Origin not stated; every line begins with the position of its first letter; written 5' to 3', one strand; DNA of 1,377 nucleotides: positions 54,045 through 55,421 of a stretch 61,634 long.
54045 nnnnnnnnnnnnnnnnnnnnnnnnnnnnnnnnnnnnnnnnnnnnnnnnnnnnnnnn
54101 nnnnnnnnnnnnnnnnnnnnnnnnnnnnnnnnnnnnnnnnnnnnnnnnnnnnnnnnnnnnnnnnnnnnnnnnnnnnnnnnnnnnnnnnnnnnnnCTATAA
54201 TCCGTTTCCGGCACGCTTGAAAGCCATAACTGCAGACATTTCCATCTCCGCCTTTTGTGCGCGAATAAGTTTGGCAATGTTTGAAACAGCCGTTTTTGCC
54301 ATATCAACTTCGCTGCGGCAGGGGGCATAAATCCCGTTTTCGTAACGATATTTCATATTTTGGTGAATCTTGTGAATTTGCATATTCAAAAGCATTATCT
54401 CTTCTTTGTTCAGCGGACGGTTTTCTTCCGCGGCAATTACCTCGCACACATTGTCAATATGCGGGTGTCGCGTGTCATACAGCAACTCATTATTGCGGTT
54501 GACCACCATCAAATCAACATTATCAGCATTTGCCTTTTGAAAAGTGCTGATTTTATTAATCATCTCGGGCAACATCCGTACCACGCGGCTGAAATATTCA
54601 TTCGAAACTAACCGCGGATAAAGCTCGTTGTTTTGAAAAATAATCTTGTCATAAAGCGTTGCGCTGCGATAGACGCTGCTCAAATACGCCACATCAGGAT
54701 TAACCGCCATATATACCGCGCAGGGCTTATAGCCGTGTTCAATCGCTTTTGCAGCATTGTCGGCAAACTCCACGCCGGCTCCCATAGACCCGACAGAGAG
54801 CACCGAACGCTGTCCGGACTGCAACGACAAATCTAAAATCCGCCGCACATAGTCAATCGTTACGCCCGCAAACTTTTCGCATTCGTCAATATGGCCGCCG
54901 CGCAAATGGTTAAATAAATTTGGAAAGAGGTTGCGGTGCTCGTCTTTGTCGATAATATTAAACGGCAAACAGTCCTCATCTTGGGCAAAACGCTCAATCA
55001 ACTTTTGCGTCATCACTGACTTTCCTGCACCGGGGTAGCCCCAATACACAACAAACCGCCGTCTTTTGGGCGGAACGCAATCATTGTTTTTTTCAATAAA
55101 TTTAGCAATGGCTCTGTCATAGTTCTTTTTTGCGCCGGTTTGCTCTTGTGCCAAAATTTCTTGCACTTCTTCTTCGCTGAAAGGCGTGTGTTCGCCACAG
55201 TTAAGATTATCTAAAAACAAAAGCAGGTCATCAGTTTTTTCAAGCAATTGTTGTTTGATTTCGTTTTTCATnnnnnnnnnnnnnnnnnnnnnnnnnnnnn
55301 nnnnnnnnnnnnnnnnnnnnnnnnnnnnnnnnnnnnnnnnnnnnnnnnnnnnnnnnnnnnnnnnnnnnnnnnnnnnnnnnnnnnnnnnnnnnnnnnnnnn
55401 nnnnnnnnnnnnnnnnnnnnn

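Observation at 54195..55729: Translationally coupled HAD 5'-nucleotidase + zeta-toxin-like kinase: possible kinase/phosphatase toxin-antidote or nucleotide-targeting module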

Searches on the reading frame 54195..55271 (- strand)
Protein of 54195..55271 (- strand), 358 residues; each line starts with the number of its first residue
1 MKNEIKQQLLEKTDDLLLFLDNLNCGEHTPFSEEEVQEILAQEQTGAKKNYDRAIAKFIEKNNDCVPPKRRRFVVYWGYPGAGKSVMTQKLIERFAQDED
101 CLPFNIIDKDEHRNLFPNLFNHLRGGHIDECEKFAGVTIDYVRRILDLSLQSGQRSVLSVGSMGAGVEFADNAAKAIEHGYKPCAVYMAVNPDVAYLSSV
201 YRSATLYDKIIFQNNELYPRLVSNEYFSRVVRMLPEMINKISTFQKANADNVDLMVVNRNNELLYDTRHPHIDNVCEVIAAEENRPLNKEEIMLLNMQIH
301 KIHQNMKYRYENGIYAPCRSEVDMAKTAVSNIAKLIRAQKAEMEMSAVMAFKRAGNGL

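Call 3: search_protein_families(library=pfam, proteins=[window:54195-55271:-], max_evalue=0.1)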
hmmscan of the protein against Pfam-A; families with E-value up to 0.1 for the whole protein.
window:54195-55271:- (358 aa): 7 families
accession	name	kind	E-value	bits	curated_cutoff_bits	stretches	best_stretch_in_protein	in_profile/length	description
PF06414.18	Zeta_toxin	-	1.8e-13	50.8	22.3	1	60-268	6-197/199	Zeta toxin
PF24883.2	NPHP3_N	-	0.0039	17.8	24.8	1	69-112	20-64/164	Nephrocystin 3, N-terminal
PF13401.12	AAA_22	-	0.004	17.9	27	1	70-129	4-64/130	AAA domain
PF13671.12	AAA_33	-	0.015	16.1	27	1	75-194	3-110/143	AAA domain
PF02805.21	Ada_Zn_binding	-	0.015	15.7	23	1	167-185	42-60/65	Metal binding domain of Ada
PF12775.13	AAA_7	-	0.027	14.4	25.8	0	71-98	33-60/181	P-loop containing dynein motor region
PF20720.3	nSTAND3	-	0.039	14.1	27.2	0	70-105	16-52/155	Novel STAND NTPase 3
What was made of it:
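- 54195..55271 (-): Zeta/PezT-fold P-loop kinase gene (358 aa). It has Walker A G78-YPGAGK84-S, catalytic D108/D110 and R113, and lid arginines R202 and R220. G161-S-M-G164 stands in place of the GTXR motif. There are extra N-terminal helices (about residues 1-47), and a conserved C-terminal helical region that continues past the zeta-aligned part (about residue 306). Pfam Zeta_toxin 50.8 bits against a cut-off of 22.3 (call 3).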

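Call 4: search_protein_families(library=padloc, proteins=[window:54195-55271:-], max_evalue=0.1)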
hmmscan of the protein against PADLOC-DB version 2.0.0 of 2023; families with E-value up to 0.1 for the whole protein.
window:54195-55271:- (358 aa): 1 family
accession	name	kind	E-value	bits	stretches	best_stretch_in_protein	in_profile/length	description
PDLC05079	PDC-S73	-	0.0016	15.3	1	190-347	487-641/752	-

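Call 5: search_protein_families(library=ncbifam, proteins=[window:54195-55271:-], max_evalue=0.1)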
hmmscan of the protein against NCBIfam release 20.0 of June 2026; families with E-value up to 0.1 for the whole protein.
window:54195-55271:- (358 aa): 3 families
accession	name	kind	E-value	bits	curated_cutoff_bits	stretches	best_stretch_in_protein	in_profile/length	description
NF041574.1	antitoxPezT_Strep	equivalog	1.1e-06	28.1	470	1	69-269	30-215/251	type II toxin-antitoxin system toxin PezT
NF006746.0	PRK09270.1-5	subfamily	0.0033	16.4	250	1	55-98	5-48/210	nucleoside/nucleotide kinase family protein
NF006743.0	PRK09270.1-2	equivalog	0.021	13.9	227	1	52-96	9-53/217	nucleoside/nucleotide kinase family protein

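Call 6: find_homologous_proteins(query=window:54195-55271:-, max_evalue=0.001)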
Query window:54195-55271:- (358 aa): 102 proteins with E <= 0.001 among 2665 candidates.
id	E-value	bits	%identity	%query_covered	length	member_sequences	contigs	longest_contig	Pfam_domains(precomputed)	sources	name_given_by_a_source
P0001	1.3e-238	809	100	100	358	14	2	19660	PF06414.19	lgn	-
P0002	1.1e-213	727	89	100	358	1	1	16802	PF06414.19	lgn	-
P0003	5.6e-205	698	86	100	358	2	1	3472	PF06414.19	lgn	-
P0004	2.0e-198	676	84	100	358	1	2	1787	PF06414.19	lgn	-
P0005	3.8e-196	669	82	99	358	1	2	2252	PF06414.19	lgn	-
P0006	2.7e-191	653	82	99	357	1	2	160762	PF06414.19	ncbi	-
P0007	2.0e-189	647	84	95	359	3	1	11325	PF06414.19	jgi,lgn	-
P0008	5.3e-188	642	78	100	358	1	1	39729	PF06414.19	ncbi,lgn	-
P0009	1.4e-180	618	75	99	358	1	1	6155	PF06414.19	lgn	-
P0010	1.6e-175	601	77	95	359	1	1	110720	PF06414.19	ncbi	-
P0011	5.8e-174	596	76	96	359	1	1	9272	PF06414.19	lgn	-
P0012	8.6e-174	595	74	100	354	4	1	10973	PF06414.19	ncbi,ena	-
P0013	2.1e-172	591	73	100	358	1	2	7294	PF06414.19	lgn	-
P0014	4.0e-170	583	76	95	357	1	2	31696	PF06414.19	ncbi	-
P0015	7.4e-170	583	72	99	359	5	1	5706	PF06414.19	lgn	-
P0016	8.2e-170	582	72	99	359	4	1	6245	PF06414.19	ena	-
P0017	5.1e-169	580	72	99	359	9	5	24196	PF06414.19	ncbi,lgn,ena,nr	ncbi:MAG: zeta toxin family protein [Alphaproteobacteria bacterium]|nr:zeta toxin family protein [Al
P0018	2.4e-168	578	75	95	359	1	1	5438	PF06414.19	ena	-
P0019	6.6e-168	576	75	95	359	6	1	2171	PF06414.19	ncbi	-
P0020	1.7e-167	575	74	95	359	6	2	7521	PF06414.19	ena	-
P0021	2.0e-167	575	73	96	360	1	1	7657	PF06414.19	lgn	-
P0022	2.2e-165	568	72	96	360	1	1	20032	PF06414.19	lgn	-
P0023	2.9e-163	561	71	96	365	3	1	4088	PF06414.19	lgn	-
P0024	3.4e-163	561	70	97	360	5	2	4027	PF06414.19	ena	-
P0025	2.3e-162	558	68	99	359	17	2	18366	PF06414.19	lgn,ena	-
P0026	1.0e-160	552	68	98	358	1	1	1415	PF06414.19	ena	-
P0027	3.6e-159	547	68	100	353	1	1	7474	PF06414.19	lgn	-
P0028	3.7e-159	547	71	96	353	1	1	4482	PF06414.19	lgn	-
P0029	8.9e-159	546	67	100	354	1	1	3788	PF06414.19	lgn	-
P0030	1.5e-158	545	67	100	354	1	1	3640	PF06414.19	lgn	-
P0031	2.0e-158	545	72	94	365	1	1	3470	PF06414.19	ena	-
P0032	2.6e-158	545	72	94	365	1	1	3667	PF06414.19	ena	-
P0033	8.7e-158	543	69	97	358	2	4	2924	PF06414.19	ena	-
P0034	1.0e-157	543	70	93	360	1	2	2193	PF06414.19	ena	-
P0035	1.8e-157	542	70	94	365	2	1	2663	PF06414.19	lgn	-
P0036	2.0e-157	542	67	100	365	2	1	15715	PF06414.19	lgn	-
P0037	6.7e-157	540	68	95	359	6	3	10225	PF06414.19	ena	-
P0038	7.1e-157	540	68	100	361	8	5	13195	PF06414.19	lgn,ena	-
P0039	7.8e-157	540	69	94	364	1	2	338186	PF06414.19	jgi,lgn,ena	-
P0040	1.1e-156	539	70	94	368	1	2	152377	PF06414.19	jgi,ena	-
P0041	1.4e-156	539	71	94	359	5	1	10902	PF06414.19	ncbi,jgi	jgi:hypothetical protein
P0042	3.2e-156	538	70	94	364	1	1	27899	PF06414.19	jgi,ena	-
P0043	3.5e-156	538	70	94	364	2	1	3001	PF06414.19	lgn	-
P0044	6.2e-156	537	70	93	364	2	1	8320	PF06414.19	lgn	-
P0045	7.8e-156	536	70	95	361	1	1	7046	PF06414.19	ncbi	-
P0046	1.1e-155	536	68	98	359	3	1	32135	PF06414.19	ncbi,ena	-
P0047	1.3e-155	536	67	97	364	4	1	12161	PF06414.19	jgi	jgi:hypothetical protein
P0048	3.5e-155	534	70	93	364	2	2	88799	PF06414.19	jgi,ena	-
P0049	4.4e-155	534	69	94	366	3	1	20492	PF06414.19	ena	-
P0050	4.4e-154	531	70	92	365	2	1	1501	PF06414.19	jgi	-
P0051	6.7e-154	530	69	95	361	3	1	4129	PF06414.19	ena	-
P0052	1.2e-152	526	67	98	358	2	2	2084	PF06414.19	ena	-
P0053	3.1e-152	525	65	100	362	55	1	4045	PF06414.19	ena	-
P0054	3.7e-152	524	67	96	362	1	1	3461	PF06414.19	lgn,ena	-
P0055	6.5e-152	524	66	96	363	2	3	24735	PF06414.19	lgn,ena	-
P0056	8.5e-152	523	68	94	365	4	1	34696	PF06414.19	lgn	-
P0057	1.3e-151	523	66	99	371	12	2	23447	PF06414.19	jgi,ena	-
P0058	5.0e-151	521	68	95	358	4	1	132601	PF06414.19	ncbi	-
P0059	7.7e-151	520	67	96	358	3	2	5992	PF06414.19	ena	-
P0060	4.1e-150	518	67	97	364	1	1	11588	PF06414.19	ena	-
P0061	1.1e-148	513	66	95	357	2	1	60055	PF06414.19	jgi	-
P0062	2.0e-148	512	64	100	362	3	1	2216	PF06414.19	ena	-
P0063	3.4e-148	511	66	96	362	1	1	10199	PF06414.19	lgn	-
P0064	4.8e-148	511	63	99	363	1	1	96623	PF06414.19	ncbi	-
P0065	8.6e-148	510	66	95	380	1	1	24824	PF06414.19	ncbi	-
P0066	1.3e-147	509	65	96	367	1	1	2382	PF06414.19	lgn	-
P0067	4.1e-147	508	66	95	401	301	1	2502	PF06414.19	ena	-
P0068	4.5e-147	508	68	92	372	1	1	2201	PF06414.19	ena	-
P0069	2.2e-146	505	68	92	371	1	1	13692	PF06414.19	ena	-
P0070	5.2e-146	504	66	95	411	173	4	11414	PF06414.19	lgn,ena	-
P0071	1.9e-145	502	65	95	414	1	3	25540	PF06414.19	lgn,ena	-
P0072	3.0e-144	498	65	95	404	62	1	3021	PF06414.19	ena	-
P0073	2.0e-143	496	66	91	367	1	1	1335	PF06414.19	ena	-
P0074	2.2e-143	496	65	95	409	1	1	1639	PF06414.19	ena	-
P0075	4.6e-142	491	66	93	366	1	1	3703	PF06414.19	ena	-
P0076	5.0e-142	491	63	95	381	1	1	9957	PF06414.19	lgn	-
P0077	4.0e-138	478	62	94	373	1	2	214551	PF06414.19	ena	-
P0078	8.5e-138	477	62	95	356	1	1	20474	PF06414.19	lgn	-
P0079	2.4e-134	466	61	94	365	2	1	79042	PF06414.19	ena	-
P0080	1.1e-133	464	61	94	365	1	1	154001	PF06414.19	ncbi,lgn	-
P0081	2.4e-131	456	58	94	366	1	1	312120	PF06414.19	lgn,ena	-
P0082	4.6e-129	448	59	100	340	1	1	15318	PF06414.19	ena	-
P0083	5.2e-126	438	72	75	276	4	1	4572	PF06414.19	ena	-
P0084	1.0e-121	424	75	70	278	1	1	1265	PF06414.19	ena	-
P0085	2.2e-120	420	54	93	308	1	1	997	PF06414.19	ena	-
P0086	2.7e-103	364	51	96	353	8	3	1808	PF06414.19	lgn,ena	-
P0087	8.6e-98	346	50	95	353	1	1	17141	PF06414.19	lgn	-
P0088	2.0e-96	341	47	96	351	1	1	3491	PF06414.19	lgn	-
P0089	1.6e-95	338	48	95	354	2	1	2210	PF06414.19,PF13401.13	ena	-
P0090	4.5e-95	337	49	95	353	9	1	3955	PF06414.19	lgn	-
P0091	5.8e-93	330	61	66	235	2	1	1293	PF06414.19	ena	-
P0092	3.5e-92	327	48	95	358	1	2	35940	PF06414.19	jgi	-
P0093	1.3e-90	322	73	54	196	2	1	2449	PF06414.19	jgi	jgi:hypothetical protein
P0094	3.2e-89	317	43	98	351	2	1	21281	PF06414.19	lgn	-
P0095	2.4e-88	315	44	94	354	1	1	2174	PF06414.19,PF13401.13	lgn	-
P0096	2.8e-83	298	49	75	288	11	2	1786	PF06414.19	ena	-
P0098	2.5e-72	262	43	87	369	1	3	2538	PF06414.19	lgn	-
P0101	5.7e-42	162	30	97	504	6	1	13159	PF06414.19,PF06941.18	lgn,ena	-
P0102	3.4e-40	156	29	97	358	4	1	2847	PF06414.19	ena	-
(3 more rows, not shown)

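Call 7: search_solved_structures(query=window:54195-55271:-, max_evalue=1, show_alignments=3)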
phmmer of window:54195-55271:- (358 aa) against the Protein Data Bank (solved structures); distinct sequences matched with E-value up to 1: 0.

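Call 13: find_related_loci(query=A1, collection=genome_contigs, flank=6000)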
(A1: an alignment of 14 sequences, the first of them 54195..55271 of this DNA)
Query A1 (358 aa) in genome_contigs; peptide patterns used: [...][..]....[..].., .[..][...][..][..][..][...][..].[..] (x = any residue, [..] = any of these).
81 stretches matched a pattern; 26 encode a relative of the query (tblastn E <= 1e-3); 26 distinct loci.
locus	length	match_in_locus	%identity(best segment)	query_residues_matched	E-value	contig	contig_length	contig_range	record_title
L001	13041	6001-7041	83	1-347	0e+0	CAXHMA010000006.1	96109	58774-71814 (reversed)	MAG: uncultured Alphaproteobacteria bacterium isolate ena-SAMPLE-TAB-22-03-2024-10:43:23:852-115549 genome assembly, con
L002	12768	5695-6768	78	1-358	0e+0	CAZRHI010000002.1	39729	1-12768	MAG TPA_asm: uncultured Acetobacter sp. isolate SRP199465_co2_2 genome assembly, contig: NODE_2273_length_39729_cov_6.30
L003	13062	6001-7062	74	1-358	0e+0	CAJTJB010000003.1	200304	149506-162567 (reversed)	MAG TPA_asm: uncultured Alphaproteobacteria bacterium isolate MGBC103325 genome assembly, contig: MGBC103325.3, whole ge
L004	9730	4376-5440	72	1-355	4e-176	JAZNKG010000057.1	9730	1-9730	MAG: Alphaproteobacteria bacterium isolate T1900044677_TS20190143.MAGScoT_cleanbin_000004 SGB_1643_k141_1633696, whole g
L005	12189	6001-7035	70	1-345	6e-171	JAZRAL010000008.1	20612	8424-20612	MAG: Alphaproteobacteria bacterium isolate T1900045142_TC20190136.MAGScoT_cleanbin_000007 SGB_4923_k141_3172824, whole g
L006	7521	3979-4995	75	1-339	7e-168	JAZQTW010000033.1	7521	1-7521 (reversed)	MAG: Alphaproteobacteria bacterium isolate T1900045185_TC20190181.MAGScoT_cleanbin_000012 SGB_5265_k141_1228607, whole g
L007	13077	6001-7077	68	1-358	2e-166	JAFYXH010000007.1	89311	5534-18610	MAG: Alphaproteobacteria bacterium isolate RGIG7506 Water_buffalos_Colon.Co__c928975, whole genome shotgun sequence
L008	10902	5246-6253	71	1-336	5e-165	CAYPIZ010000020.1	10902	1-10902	MAG TPA_asm: uncultured Acetobacter sp. isolate SRP222552_co1_322 genome assembly, contig: NODE_5469_length_10902_cov_13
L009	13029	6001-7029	69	4-346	1e-164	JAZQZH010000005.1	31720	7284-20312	MAG: Alphaproteobacteria bacterium isolate T1900045157_TC20190151.MAGScoT_cleanbin_000008 SGB_4990_k141_4094761, whole g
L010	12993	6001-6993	69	13-343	6e-164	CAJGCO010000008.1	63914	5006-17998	MAG: uncultured Alphaproteobacteria bacterium isolate MAG38 genome assembly, contig: k141_1841443_length_63914_cov_12.00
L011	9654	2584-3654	65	1-357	4e-163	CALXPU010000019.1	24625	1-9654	MAG: uncultured Alphaproteobacteria bacterium isolate BRZ_KG__bin92 genome assembly, contig: BRZ_KG__NODE_2666_length_24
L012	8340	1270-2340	65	1-357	2e-162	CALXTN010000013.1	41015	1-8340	MAG: uncultured Alphaproteobacteria bacterium isolate BRZ_QQ__bin90 genome assembly, contig: BRZ_QQ__NODE_990_length_410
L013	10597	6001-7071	65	1-357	4e-162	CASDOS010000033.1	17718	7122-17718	uncultured Alphaproteobacteria bacterium isolate SI.O27.metabat-bins.10 genome assembly, contig: SI.O27.metabat-bins.10.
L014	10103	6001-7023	69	1-340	1e-161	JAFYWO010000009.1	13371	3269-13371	MAG: Alphaproteobacteria bacterium isolate RGIG7487 Water_buffalos_Colon-5__c55065, whole genome shotgun sequence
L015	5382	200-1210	69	1-337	4e-163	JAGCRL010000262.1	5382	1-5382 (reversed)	MAG: Alphaproteobacteria bacterium isolate RGIG10055 Yak_Rumen-1__c2356812, whole genome shotgun sequence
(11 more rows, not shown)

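Call 19: find_encoding_contigs(protein=P0101, flank=8000, max_places=4)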
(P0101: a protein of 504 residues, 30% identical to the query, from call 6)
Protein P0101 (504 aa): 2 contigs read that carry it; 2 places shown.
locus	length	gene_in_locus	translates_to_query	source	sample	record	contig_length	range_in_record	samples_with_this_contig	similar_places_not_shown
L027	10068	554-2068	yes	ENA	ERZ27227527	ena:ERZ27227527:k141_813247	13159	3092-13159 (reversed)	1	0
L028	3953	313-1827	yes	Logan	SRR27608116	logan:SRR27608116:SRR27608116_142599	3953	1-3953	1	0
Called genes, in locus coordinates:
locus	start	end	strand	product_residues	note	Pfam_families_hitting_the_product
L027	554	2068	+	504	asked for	PF06941:NT5C (weak), PF06414:Zeta_toxin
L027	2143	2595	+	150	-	-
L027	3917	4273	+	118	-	-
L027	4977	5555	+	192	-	PF01386:Ribosomal_L25p, PF14693:Ribosomal_TL5_C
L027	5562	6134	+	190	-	PF01195:Pept_tRNA_hydro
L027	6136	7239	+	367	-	PF01926:MMR_HSR1, PF02421:FeoB_N, PF06071:YchF-GTPase_C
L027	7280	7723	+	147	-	PF01814:Hemerythrin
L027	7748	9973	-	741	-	-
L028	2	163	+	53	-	?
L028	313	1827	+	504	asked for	PF06941:NT5C (weak), PF06414:Zeta_toxin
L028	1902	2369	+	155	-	-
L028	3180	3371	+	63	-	PF00583:Acetyltransf_1, PF13508:Acetyltransf_7, PF13673:Acetyltransf_10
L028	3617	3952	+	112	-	?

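Call 20: find_encoding_contigs(protein=P0081, flank=8000, max_places=2)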
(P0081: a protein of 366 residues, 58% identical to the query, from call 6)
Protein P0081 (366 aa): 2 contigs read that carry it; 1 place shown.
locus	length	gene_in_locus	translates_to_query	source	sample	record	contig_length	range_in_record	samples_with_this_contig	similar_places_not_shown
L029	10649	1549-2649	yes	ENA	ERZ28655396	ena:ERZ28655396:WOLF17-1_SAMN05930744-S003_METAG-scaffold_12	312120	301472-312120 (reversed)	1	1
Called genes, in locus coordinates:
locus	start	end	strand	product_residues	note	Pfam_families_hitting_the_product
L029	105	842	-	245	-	-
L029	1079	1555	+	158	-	PF06941:NT5C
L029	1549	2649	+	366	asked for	PF06414:Zeta_toxin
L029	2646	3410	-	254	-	PF01370:Epimerase, PF16363:GDP_Man_Dehyd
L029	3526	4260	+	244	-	-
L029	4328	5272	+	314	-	PF13641:Glyco_tranf_2_3, PF00535:Glycos_transf_2, PF10111:Glyco_tranf_2_2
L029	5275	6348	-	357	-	PF13524:Glyco_trans_1_2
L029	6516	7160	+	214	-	-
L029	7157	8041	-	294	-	PF27523:PSD, PF02666:PS_Dcarbxylase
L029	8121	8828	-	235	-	-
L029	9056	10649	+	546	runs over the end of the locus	-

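Call 39: predict_structure(alignment_id=A2)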
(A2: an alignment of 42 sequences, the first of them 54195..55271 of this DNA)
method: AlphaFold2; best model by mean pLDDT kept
length: 358 residues; sequences in the alignment: 42
mean_pLDDT: 89.0   pTM: 0.86
mean pLDDT of the five models: 89.0, 88.9, 88.3, 87.7, 86.6
residues with pLDDT >= 90: 239; 70-90: 100; 50-70: 7; < 50: 12
segments of 3 or more residues with pLDDT < 50: 343-347, 355-358
pLDDT, mean of each block of 10 residues (from residue 1): 82 96 86 92 93 91 85 95 91 93 90 84 80 85 91 92 85 96 97 97 93 85 89 94 95 95 92 89 93 95 96 90 95 92 52 45
secondary structure, 60 per line:
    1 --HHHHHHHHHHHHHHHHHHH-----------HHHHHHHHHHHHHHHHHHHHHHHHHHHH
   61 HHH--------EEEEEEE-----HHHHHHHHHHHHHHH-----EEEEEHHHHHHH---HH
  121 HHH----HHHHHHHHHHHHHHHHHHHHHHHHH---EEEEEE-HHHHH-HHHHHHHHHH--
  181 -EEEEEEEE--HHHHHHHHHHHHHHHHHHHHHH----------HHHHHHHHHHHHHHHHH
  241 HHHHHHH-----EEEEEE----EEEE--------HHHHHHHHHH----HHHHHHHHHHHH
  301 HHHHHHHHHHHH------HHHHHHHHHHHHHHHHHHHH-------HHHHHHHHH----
elements in order: H3-21 H33-63 E72-78 H84-98 E104-108 H109-115 H119-123 H128-152 E156-161 H163-167 H169-178 E182-189 H192-213 H224-247 E253-258 E263-266 H275-284 H289-312 H319-338 H346-354
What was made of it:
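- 54195..55271 (-): AF2 pLDDT 89 (call 39).
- On Zeta_toxin superfamily kinase (PF06414): The model has pLDDT 89 (call 39).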

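Call 43: fold_search(model_id=the predicted structure, library=pdb)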
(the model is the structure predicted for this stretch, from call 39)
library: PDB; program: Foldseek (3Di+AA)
matches with E <= 10: 1127; with E <= 0.001: 18
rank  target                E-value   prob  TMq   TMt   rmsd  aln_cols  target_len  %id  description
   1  1gvn_B                6.0e-12  1.00  0.59  0.76   4.4       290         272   19  Crystal Structure of the Plasmid Maintenance System epsilon/zeta: Meachnism of toxin inactivation and toxin function (released 2003-01-29)
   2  3q8x_B                1.3e-11  1.00  0.58  0.74   5.0       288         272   19  Structure of a toxin-antitoxin system bound to its substrate (released 2011-03-09)
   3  2p5t_B                2.4e-11  1.00  0.55  0.77   4.1       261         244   15  Molecular and structural characterization of the PezAT chromosomal toxin-antitoxin system of the human pathogen Strept (released 2007-05-15)
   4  3q8x_D                2.7e-11  1.00  0.60  0.77   4.2       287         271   19  Structure of a toxin-antitoxin system bound to its substrate (released 2011-03-09)
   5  2p5t_F                4.9e-11  1.00  0.56  0.81   4.1       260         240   16  Molecular and structural characterization of the PezAT chromosomal toxin-antitoxin system of the human pathogen Strept (released 2007-05-15)
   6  2p5t_H                7.1e-11  1.00  0.55  0.78   4.2       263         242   17  Molecular and structural characterization of the PezAT chromosomal toxin-antitoxin system of the human pathogen Strept (released 2007-05-15)
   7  1gvn_D                8.3e-11  1.00  0.59  0.76   4.3       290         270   19  Crystal Structure of the Plasmid Maintenance System epsilon/zeta: Meachnism of toxin inactivation and toxin function (released 2003-01-29)
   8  2p5t_D                2.1e-10  1.00  0.54  0.75   4.1       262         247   15  Molecular and structural characterization of the PezAT chromosomal toxin-antitoxin system of the human pathogen Strept (released 2007-05-15)
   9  4z8v_A                4.5e-06  1.00  0.45  0.47   8.8       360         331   13  CRYSTAL STRUCTURE OF AVRRXO1-ORF1:-ORF2 COMPLEX, NATIVE. (released 2015-09-23)
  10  4z8u_A                1.0e-05  1.00  0.44  0.47   9.1       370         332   12  CRYSTAL STRUCTURE OF AvrRxo1-ORF1:-ORF2 WITH ATP (released 2015-09-23)
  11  4z8t_A                2.1e-05  1.00  0.43  0.46  11.3       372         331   12  CRYSTAL STRUCTURE OF AvrRxo1-ORF1:AvrRxo1-ORF2 WITH SULPHATE IONS (released 2015-09-23)
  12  4z8q_A                3.4e-05  1.00  0.45  0.48   9.0       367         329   13  CRYSTAL STRUCTURE OF AvrRxo1-ORF1:AvrRxo1-ORF2 COMPLEX, SELENOMETHIONINE SUBSTITUTED. (released 2015-09-23)
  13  6epi_F                6.2e-05  1.00  0.34  0.31  17.4       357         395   13  Structure of the epsilon_1 / zeta_1 antitoxin / toxin system from Neisseria gonorrhoeae in complex with UNAM-4P. (released 2018-05-02)
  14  6epg_H                6.9e-05  1.00  0.34  0.31  17.4       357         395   12  Structure of the epsilon_1 / zeta_1 antitoxin / toxin system from Neisseria gonorrhoeae. (released 2018-05-02)
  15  6eph_B                1.7e-04  1.00  0.35  0.32  17.3       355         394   12  Structure of the epsilon_1 / zeta_1 antitoxin toxin system from Neisseria gonorrhoeae in complex with UNAM. (released 2018-05-02)
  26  4gp6_A                3.1e-03  1.00  0.33  0.64   5.5       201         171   15  Polynucleotide kinase (released 2012-11-14)
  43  4gp6_B                5.6e-03  1.00  0.32  0.60   5.8       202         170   15  Polynucleotide kinase (released 2012-11-14)
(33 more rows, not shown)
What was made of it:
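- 54195..55271 (-): Foldseek hits zeta 1gvn_B at 6e-12 and PezT 2p5t with TMt 0.75-0.81 (call 43).
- Closest known: AvrRxo1/Arc1. Same: It is the second-best group of structural matches (call 43).
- C. thermocellum polynucleotide kinase 4gp6 appears among the Foldseek hits (call 43).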
